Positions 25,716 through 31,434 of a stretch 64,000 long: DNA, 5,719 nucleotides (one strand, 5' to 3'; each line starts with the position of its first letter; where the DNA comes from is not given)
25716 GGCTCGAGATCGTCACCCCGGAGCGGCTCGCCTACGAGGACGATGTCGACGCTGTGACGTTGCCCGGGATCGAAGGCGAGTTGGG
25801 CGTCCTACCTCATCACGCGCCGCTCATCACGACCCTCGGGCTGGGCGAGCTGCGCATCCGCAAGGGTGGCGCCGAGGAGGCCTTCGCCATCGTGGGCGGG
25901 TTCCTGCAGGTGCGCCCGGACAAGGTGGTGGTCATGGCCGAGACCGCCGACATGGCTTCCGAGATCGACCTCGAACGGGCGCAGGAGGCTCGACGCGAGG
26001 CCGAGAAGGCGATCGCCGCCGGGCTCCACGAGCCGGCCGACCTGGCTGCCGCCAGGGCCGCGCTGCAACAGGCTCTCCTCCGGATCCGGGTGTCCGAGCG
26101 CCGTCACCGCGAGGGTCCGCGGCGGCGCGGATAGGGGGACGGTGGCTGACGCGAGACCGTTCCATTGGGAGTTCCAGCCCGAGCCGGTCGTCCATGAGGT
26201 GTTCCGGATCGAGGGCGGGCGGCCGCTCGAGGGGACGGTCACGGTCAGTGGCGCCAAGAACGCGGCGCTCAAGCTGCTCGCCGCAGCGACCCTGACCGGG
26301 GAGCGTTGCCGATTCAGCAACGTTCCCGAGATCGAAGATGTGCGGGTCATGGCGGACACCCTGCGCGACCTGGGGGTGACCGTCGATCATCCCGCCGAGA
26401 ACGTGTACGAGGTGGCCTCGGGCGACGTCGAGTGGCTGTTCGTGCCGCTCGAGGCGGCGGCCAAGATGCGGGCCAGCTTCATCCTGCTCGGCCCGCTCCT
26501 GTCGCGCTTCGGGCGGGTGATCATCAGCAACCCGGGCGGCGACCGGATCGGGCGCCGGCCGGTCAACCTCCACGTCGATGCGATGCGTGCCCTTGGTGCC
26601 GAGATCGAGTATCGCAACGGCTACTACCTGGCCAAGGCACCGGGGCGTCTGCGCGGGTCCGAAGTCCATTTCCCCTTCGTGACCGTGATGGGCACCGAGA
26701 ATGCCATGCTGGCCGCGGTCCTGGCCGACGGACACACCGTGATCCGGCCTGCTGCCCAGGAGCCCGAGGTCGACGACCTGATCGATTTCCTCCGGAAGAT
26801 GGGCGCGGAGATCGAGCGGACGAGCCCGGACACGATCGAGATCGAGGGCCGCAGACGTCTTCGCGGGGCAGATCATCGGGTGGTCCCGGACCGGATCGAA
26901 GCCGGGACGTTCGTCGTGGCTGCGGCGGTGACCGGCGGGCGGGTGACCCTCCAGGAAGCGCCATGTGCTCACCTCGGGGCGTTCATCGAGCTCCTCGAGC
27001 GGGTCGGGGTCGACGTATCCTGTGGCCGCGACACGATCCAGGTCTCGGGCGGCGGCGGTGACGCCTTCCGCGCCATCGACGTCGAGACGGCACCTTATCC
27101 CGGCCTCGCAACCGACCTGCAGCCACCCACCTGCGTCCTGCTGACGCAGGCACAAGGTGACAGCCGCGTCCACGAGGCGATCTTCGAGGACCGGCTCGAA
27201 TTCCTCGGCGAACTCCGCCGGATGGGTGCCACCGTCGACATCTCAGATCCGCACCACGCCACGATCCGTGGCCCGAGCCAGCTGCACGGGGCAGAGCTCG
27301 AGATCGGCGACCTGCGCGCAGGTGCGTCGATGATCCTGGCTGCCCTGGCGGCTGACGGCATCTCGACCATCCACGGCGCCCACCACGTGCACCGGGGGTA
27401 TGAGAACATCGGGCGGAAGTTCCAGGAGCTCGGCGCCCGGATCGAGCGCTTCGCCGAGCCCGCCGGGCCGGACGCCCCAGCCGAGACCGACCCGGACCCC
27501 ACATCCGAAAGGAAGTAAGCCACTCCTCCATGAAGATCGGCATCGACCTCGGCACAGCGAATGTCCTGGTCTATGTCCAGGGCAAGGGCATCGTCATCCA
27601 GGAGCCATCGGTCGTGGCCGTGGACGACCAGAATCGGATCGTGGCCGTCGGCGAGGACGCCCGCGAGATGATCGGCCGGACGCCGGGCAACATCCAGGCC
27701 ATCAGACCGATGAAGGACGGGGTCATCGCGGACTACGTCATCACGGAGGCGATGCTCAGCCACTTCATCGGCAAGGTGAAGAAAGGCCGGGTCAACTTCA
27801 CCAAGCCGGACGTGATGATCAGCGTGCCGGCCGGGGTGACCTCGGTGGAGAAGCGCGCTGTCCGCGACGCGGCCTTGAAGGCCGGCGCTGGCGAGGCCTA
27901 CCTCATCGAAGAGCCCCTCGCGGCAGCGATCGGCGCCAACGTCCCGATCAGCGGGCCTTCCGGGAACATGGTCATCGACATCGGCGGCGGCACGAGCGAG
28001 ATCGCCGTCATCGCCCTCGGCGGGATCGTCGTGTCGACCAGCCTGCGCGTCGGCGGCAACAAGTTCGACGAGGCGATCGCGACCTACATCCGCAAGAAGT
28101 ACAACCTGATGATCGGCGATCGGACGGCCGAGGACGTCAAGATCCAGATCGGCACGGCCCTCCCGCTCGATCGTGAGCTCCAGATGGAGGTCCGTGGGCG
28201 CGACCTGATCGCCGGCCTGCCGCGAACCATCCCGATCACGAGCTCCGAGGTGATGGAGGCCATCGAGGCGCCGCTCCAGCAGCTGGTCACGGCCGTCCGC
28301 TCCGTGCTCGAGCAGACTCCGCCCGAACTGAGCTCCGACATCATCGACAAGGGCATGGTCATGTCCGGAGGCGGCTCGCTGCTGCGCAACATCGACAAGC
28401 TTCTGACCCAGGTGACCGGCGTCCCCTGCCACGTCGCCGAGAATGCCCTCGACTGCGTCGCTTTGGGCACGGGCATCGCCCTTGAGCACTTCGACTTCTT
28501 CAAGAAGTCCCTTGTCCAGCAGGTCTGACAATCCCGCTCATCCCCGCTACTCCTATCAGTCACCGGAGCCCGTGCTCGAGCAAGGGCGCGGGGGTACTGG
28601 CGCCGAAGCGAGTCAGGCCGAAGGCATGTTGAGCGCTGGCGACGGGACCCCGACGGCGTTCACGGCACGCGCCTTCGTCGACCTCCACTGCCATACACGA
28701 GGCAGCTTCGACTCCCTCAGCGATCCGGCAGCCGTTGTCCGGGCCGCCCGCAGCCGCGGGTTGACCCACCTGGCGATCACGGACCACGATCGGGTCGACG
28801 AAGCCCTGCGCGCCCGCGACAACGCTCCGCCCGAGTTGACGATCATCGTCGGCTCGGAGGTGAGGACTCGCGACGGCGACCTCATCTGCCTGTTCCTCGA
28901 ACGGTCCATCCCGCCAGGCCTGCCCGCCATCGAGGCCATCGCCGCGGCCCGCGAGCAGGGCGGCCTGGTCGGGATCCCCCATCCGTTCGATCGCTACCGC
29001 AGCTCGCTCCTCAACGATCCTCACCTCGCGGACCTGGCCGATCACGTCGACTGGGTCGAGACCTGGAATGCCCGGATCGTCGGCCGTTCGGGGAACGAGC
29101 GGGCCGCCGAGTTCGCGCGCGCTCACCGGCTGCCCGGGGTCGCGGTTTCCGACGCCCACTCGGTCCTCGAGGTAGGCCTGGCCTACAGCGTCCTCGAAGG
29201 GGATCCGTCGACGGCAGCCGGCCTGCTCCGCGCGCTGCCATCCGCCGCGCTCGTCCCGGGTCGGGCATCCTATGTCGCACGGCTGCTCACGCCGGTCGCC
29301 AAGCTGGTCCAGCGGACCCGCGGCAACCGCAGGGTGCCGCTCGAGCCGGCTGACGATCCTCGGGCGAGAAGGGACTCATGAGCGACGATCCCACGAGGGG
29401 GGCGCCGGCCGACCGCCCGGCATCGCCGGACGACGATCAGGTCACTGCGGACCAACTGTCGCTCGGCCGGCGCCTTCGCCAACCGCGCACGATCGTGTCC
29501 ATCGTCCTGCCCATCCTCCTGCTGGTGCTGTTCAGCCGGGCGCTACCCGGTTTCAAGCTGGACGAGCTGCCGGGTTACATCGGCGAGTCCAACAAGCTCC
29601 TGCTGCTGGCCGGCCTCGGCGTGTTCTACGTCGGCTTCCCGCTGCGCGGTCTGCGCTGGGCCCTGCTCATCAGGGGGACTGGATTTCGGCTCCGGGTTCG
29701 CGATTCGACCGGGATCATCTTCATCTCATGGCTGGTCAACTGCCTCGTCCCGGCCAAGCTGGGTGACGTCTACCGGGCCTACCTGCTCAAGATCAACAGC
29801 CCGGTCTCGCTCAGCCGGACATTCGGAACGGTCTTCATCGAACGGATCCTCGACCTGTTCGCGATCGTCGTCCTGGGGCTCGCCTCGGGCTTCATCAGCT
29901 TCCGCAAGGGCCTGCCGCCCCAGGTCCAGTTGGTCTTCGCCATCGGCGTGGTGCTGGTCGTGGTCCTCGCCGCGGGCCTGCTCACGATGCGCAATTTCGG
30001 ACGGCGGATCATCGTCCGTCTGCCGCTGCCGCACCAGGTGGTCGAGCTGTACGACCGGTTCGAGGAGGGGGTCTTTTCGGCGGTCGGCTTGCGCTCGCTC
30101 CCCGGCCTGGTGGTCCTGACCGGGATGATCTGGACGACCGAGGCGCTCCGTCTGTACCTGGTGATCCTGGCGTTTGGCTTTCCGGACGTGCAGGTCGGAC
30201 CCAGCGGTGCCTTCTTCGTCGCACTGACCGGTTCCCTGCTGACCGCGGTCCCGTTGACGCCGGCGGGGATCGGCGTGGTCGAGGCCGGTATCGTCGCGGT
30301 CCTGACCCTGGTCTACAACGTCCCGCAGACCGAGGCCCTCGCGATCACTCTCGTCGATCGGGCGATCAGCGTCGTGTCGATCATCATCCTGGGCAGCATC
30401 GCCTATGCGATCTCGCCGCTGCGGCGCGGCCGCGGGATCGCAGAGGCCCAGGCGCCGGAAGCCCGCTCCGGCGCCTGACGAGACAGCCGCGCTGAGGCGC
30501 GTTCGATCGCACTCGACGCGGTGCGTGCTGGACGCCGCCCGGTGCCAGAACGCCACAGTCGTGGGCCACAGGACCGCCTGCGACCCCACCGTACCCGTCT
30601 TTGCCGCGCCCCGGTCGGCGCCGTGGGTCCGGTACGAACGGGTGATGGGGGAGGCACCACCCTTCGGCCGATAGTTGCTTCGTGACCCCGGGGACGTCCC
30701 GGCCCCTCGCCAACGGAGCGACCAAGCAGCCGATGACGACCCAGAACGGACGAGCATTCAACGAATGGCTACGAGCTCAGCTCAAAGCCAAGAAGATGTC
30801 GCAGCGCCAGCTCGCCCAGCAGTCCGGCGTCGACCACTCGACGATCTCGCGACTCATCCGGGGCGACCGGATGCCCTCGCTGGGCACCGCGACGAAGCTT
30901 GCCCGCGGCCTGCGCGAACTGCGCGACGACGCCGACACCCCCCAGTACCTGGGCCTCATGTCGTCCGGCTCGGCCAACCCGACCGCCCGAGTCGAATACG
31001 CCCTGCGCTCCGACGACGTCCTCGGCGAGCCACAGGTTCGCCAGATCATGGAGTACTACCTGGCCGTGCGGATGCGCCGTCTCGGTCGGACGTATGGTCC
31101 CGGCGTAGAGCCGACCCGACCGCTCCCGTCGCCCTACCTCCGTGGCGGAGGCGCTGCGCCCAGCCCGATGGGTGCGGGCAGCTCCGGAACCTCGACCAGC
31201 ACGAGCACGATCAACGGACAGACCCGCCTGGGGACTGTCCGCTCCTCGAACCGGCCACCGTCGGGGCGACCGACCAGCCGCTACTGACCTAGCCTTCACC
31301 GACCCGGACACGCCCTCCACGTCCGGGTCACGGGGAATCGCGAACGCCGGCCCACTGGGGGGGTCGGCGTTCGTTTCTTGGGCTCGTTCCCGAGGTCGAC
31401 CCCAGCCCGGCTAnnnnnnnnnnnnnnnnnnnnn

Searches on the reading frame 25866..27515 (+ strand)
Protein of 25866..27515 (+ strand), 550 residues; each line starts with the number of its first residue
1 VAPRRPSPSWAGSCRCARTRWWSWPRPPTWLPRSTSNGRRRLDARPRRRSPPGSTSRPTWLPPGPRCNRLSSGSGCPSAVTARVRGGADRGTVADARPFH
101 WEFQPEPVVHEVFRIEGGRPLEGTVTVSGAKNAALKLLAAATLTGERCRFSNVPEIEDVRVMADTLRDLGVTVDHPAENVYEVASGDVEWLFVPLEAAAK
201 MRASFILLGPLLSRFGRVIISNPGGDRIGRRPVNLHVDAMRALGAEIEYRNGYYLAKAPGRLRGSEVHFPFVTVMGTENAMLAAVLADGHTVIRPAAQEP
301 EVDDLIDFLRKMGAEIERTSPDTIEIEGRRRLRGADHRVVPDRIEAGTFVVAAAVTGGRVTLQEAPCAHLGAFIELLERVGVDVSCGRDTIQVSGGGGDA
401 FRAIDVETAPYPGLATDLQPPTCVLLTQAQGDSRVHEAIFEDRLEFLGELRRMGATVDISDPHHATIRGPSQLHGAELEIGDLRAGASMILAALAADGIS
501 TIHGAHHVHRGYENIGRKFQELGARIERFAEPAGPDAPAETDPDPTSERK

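Call 10: search_protein_families(library=pfam, proteins=[window:25866-27515:+], max_evalue=0.001)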
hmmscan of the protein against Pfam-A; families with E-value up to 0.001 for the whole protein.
window:25866-27515:+ (550 aa): 1 family
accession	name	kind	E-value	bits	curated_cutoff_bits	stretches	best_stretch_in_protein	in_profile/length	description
PF00275.25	EPSP_synthase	-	3.6e-92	309.7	22.8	1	116-517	2-415/417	EPSP synthase (3-phosphoshikimate 1-carboxyvinyltransferase)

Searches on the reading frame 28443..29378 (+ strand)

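Call 10: search_protein_families(library=pfam, proteins=[window:28443-29378:+], max_evalue=0.001)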
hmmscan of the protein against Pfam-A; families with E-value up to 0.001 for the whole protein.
window:28443-29378:+ (312 aa): 2 families
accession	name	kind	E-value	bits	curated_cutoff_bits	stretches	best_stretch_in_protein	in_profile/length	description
PF13263.12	PHP_C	-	1.1e-11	44.5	21.3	1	217-265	3-51/56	PHP-associated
PF02811.25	PHP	-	3.6e-08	34.3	26.4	1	80-143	1-66/164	PHP domain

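Call 45: search_protein_families(library=ncbifam, proteins=[window:28443-29378:+], max_evalue=0.01)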
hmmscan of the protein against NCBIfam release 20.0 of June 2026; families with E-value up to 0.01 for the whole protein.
window:28443-29378:+ (312 aa): 8 families
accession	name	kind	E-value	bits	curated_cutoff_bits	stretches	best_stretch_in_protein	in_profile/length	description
NF038032.1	CehA_McbA_metalo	domain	3.1e-19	69.5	80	1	79-265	5-208/315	CehA/McbA family metallohydrolase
NF041577.1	nside_bi_sphtase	equivalog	5e-09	35.7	400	1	79-140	4-65/276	3',5'-nucleoside bisphosphate phosphatase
NF047791.1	RNaseRnm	equivalog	1.5e-08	34.3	375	1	78-143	2-69/275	RNase RNM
NF045780.1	TrlF_fam_ATP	equivalog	4.8e-07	28.9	350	1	80-152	9-97/944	TrlF family AAA-like ATPase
NF004225.0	PRK05672.1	subfamily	4e-05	21.8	939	1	76-142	4-72/1047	error-prone DNA polymerase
NF006702.0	PRK09248.1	domain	0.00061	19.4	264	1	78-116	4-42/246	PHP domain-containing protein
TIGR01856.1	hisJ_fam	subfamily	0.0056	16.4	90.2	0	80-119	2-41/252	histidinol-phosphatase HisJ family protein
TIGR01405.1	polC_Gram_pos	equivalog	0.0087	13.8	1043.45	0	79-121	105-148/1211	DNA polymerase III subunit alpha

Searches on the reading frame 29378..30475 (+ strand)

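Call 10: search_protein_families(library=pfam, proteins=[window:29378-30475:+], max_evalue=0.001)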
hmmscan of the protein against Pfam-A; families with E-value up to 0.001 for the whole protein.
window:29378-30475:+ (366 aa): 1 family
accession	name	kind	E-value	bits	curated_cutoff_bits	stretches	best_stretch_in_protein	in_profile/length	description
PF03706.18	LPG_synthase_TM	-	5.9e-42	144.6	33.4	1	42-339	5-302/302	Lysylphosphatidylglycerol synthase TM region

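Call 45: search_protein_families(library=ncbifam, proteins=[window:29378-30475:+], max_evalue=0.01)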
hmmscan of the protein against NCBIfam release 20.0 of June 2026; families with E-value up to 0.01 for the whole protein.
window:29378-30475:+ (366 aa): 1 family
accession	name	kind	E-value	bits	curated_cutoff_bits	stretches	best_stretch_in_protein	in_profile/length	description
TIGR00374.1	TIGR00374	subfamily_domain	1.9e-33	116.3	43.2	1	55-346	17-313/323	flippase-like domain-containing protein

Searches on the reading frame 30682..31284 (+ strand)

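Call 76: search_protein_families(library=pfam, proteins=[window:30682-31284:+], max_evalue=0.001)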
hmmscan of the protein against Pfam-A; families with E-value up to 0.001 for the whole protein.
window:30682-31284:+ (201 aa): 4 families
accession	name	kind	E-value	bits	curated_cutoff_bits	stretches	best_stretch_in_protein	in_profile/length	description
PF01381.28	HTH_3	-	7.8e-14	51.9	23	1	30-77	1-48/55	Helix-turn-helix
PF13560.12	HTH_31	-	9.4e-08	32.7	27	1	35-82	11-59/64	Helix-turn-helix domain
PF13443.12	HTH_26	-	2.3e-05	25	22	1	30-75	2-48/63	Cro/C1-type HTH DNA-binding domain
PF13936.12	HTH_38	-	2.9e-05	24.1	27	1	32-60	14-42/44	Helix-turn-helix domain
